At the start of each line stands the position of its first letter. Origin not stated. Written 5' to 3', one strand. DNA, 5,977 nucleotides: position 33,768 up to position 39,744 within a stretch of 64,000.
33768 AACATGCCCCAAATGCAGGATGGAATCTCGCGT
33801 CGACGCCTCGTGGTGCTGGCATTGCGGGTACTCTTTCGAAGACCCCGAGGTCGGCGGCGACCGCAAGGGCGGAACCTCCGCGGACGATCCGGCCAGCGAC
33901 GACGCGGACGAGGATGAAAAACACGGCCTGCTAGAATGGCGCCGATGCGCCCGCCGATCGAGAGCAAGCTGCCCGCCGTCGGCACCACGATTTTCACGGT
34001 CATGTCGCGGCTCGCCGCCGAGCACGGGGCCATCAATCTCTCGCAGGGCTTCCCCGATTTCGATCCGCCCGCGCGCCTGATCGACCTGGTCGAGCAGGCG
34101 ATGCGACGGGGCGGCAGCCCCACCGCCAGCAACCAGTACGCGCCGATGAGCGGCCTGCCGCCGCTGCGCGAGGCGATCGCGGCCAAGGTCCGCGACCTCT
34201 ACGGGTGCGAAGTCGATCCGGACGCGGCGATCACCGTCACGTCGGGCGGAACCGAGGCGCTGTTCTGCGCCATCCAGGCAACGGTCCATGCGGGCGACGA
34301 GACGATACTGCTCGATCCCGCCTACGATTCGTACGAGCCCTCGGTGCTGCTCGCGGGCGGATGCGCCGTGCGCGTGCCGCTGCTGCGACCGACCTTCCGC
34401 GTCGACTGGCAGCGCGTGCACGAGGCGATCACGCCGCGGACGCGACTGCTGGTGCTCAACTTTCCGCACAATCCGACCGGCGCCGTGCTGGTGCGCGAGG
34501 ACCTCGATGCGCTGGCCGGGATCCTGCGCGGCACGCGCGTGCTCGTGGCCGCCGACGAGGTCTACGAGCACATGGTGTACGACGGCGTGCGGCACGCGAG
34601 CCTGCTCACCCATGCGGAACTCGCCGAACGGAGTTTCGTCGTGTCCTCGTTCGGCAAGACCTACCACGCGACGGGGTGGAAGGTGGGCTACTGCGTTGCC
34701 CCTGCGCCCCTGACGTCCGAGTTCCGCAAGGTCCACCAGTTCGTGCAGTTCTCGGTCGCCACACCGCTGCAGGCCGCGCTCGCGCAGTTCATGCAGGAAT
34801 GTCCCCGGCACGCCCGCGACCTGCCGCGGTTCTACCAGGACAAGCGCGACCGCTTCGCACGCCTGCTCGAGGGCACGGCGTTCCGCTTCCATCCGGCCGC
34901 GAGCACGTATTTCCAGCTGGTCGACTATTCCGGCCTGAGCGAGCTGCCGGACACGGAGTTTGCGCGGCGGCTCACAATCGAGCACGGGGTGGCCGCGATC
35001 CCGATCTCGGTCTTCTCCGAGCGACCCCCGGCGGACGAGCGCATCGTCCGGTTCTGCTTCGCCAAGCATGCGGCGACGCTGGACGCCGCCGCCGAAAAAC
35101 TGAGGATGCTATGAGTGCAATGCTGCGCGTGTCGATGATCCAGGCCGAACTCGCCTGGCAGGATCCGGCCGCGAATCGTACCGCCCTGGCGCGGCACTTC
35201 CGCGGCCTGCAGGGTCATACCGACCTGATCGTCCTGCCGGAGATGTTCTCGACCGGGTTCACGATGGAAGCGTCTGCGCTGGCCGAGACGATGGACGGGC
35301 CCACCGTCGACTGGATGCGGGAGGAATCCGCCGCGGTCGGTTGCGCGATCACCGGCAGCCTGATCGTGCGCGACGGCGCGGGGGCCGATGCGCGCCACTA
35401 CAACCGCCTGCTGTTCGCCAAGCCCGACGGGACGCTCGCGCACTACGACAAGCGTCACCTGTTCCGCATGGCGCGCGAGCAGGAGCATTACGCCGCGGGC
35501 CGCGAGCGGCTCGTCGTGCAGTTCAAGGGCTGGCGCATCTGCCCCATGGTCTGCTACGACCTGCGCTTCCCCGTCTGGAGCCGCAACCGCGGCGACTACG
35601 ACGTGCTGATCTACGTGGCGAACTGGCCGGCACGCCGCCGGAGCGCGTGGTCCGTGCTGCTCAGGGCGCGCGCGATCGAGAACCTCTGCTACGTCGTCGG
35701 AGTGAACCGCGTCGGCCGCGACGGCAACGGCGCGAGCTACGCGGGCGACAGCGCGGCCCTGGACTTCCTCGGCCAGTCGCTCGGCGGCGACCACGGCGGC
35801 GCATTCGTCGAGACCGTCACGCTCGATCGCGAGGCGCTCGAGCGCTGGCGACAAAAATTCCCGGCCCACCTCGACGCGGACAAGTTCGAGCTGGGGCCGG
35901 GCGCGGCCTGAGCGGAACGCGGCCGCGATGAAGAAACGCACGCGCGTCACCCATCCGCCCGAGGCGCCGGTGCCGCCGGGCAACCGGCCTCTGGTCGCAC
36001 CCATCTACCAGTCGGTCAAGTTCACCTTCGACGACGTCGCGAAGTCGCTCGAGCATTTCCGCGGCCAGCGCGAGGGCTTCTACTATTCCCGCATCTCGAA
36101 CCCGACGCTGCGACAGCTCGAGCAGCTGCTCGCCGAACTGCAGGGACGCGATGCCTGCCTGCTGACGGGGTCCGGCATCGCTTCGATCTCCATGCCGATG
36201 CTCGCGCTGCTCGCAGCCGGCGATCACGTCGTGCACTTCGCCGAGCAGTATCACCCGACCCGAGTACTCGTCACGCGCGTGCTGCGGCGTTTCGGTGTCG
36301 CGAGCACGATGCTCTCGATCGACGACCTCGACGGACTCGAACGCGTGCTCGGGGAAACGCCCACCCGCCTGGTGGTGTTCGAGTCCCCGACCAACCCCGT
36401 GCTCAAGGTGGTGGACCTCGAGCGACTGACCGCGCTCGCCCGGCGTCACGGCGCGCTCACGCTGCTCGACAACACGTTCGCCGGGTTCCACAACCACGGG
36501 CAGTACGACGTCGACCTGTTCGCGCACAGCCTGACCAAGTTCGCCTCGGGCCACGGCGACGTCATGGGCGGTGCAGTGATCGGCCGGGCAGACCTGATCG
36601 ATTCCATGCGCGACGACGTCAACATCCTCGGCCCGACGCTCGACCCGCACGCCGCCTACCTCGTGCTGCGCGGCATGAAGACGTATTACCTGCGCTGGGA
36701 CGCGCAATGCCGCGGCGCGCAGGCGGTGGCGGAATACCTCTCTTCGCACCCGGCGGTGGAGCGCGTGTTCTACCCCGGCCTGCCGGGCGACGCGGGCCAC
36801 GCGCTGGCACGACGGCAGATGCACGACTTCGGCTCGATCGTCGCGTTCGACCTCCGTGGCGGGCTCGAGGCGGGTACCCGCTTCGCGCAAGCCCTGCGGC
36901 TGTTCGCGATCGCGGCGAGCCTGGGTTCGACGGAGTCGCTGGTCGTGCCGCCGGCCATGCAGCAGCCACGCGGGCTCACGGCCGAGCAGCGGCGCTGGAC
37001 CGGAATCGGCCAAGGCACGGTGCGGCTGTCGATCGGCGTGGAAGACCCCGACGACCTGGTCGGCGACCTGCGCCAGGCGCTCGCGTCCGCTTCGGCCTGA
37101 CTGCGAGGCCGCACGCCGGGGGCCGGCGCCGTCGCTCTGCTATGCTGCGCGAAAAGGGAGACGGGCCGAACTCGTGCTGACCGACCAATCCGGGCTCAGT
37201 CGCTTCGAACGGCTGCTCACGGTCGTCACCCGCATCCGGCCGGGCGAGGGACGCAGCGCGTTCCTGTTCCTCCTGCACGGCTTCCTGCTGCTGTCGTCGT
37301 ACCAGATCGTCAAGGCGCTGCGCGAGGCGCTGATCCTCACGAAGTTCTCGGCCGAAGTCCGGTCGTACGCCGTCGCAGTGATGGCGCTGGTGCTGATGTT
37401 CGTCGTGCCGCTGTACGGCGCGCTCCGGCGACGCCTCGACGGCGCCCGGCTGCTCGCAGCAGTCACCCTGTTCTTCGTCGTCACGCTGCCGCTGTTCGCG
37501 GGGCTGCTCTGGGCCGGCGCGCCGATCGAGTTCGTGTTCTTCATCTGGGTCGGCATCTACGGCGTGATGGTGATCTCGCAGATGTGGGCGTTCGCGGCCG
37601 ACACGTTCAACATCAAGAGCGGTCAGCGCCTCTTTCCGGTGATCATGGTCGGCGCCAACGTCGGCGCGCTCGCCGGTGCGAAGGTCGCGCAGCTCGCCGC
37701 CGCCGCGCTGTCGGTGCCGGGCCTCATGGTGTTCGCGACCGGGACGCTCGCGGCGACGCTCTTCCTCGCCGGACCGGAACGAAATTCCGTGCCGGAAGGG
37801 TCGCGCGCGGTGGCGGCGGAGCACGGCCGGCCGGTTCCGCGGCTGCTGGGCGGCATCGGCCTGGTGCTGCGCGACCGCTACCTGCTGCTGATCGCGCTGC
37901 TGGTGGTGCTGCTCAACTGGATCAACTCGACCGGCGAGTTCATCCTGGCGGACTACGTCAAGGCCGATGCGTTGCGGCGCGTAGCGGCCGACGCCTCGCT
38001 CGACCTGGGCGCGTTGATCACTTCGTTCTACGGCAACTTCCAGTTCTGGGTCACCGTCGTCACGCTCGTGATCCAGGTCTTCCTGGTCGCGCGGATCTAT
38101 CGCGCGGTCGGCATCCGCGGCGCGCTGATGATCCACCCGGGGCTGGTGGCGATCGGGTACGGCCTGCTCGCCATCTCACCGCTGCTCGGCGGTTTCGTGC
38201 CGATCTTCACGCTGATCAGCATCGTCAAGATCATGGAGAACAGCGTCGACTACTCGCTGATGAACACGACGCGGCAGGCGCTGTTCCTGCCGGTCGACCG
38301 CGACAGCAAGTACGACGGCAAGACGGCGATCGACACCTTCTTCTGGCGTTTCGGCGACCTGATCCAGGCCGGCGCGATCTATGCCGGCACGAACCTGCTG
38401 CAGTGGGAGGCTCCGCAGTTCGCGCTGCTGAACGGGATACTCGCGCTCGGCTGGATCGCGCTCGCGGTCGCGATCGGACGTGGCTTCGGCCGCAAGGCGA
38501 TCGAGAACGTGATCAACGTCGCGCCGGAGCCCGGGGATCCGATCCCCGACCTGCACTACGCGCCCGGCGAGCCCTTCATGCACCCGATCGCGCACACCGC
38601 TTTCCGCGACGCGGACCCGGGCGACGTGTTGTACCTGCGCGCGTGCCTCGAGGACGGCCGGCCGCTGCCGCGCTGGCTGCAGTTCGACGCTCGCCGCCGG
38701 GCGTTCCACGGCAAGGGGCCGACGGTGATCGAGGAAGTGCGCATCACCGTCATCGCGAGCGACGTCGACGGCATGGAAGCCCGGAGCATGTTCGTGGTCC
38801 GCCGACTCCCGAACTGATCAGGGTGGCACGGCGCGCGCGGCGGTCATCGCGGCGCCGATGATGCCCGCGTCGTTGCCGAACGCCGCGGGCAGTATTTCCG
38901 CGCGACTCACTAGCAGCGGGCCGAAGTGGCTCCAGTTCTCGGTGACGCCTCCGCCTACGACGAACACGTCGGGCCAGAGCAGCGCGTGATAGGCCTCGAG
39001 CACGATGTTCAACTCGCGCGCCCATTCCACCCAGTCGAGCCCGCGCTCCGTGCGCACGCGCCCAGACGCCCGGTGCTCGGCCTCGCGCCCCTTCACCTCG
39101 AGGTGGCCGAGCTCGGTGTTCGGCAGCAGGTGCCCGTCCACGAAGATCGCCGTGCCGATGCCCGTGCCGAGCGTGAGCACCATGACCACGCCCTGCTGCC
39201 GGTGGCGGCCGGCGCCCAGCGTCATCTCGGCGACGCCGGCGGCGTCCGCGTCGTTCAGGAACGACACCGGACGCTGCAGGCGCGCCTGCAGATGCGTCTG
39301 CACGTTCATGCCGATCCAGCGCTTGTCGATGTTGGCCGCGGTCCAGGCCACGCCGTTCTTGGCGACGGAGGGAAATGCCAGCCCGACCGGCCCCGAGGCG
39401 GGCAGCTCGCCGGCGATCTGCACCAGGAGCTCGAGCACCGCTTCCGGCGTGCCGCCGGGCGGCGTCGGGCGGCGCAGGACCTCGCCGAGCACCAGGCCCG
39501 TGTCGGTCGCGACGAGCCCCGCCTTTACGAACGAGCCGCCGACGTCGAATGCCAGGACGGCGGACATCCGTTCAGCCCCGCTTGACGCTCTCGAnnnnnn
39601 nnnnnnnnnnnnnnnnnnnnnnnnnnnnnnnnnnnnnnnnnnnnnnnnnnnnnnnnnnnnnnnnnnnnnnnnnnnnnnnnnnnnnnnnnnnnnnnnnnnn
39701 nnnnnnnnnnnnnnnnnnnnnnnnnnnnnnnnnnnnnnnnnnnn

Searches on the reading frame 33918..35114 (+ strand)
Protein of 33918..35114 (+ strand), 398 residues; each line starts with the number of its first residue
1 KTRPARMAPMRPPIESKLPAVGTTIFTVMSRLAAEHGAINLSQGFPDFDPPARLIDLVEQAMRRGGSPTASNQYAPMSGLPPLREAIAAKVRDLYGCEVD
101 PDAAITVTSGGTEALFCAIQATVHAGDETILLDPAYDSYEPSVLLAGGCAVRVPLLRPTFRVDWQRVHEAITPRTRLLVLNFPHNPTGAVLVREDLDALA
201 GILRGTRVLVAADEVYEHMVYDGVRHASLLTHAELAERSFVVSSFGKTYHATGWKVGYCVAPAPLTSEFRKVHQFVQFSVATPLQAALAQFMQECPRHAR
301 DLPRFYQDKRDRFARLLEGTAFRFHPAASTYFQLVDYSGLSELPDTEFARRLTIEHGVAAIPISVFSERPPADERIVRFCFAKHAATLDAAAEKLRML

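Call 80: search_protein_families(library=pfam, proteins=[window:33918-35114:+], max_evalue=0.00001)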
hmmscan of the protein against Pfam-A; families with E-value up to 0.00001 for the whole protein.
window:33918-35114:+ (398 aa): 2 families
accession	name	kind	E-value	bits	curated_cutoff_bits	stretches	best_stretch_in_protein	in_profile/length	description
PF00155.27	Aminotran_1_2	-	9.8e-56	189.9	19.7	1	39-395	4-361/361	Aminotransferase class I and II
PF00266.25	Aminotran_5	-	1.8e-07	30.9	21.5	1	85-215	46-177/371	Aminotransferase class-V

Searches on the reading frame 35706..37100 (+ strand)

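Call 80: search_protein_families(library=pfam, proteins=[window:35706-37100:+], max_evalue=0.00001)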
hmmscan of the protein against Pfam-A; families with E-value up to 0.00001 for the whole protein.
window:35706-37100:+ (464 aa): 2 families
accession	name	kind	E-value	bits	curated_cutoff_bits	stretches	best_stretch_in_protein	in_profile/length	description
PF01053.26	Cys_Met_Meta_PP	-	9.9e-104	347.4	27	1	96-459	18-380/381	Cys/Met metabolism PLP-dependent enzyme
PF00155.27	Aminotran_1_2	-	9.9e-09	35.3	19.7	1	128-265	36-195/361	Aminotransferase class I and II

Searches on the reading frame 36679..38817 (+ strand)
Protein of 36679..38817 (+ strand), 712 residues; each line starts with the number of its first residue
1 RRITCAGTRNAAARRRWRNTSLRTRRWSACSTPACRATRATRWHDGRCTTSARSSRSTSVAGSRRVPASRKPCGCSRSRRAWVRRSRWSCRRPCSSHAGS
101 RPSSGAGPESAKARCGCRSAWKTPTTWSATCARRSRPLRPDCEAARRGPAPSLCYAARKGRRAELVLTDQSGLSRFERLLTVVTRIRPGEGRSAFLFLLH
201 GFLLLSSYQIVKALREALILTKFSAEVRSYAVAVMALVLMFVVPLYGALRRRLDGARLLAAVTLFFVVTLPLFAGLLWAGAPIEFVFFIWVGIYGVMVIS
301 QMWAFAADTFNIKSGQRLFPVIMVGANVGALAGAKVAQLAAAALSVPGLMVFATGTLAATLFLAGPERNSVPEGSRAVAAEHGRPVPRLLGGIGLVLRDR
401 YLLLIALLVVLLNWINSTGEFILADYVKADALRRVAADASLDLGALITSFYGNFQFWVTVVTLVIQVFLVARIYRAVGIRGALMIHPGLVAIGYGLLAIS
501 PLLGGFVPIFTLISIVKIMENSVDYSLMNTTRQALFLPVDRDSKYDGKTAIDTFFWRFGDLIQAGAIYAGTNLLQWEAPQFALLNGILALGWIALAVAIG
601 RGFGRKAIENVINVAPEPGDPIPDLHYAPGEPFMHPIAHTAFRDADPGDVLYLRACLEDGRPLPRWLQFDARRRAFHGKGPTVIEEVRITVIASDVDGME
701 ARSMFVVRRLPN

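Call 97: search_protein_families(library=pfam, proteins=[window:36679-38817:+], max_evalue=0.00001)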
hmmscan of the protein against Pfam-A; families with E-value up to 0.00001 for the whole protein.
window:36679-38817:+ (712 aa): 1 family
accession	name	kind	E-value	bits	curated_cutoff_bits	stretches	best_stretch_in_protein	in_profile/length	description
PF03219.20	TLC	-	1.8e-13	50.6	21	1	394-560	276-445/491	TLC ATP/ADP transporter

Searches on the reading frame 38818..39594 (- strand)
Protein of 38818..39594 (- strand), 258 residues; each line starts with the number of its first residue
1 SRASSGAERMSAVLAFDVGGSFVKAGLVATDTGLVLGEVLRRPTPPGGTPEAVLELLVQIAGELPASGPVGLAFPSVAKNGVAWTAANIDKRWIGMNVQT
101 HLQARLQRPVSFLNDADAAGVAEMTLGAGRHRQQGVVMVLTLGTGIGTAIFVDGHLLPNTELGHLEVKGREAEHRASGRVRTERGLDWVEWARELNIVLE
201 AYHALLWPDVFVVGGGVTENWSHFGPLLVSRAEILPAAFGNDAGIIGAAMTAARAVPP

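Call 97: search_protein_families(library=pfam, proteins=[window:38818-39594:-], max_evalue=0.00001)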
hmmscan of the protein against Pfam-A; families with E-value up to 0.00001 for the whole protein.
window:38818-39594:- (258 aa): 1 family
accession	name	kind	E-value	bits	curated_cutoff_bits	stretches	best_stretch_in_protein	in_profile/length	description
PF00480.26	ROK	-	9.1e-18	65.2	22.9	1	14-168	2-161/294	ROK family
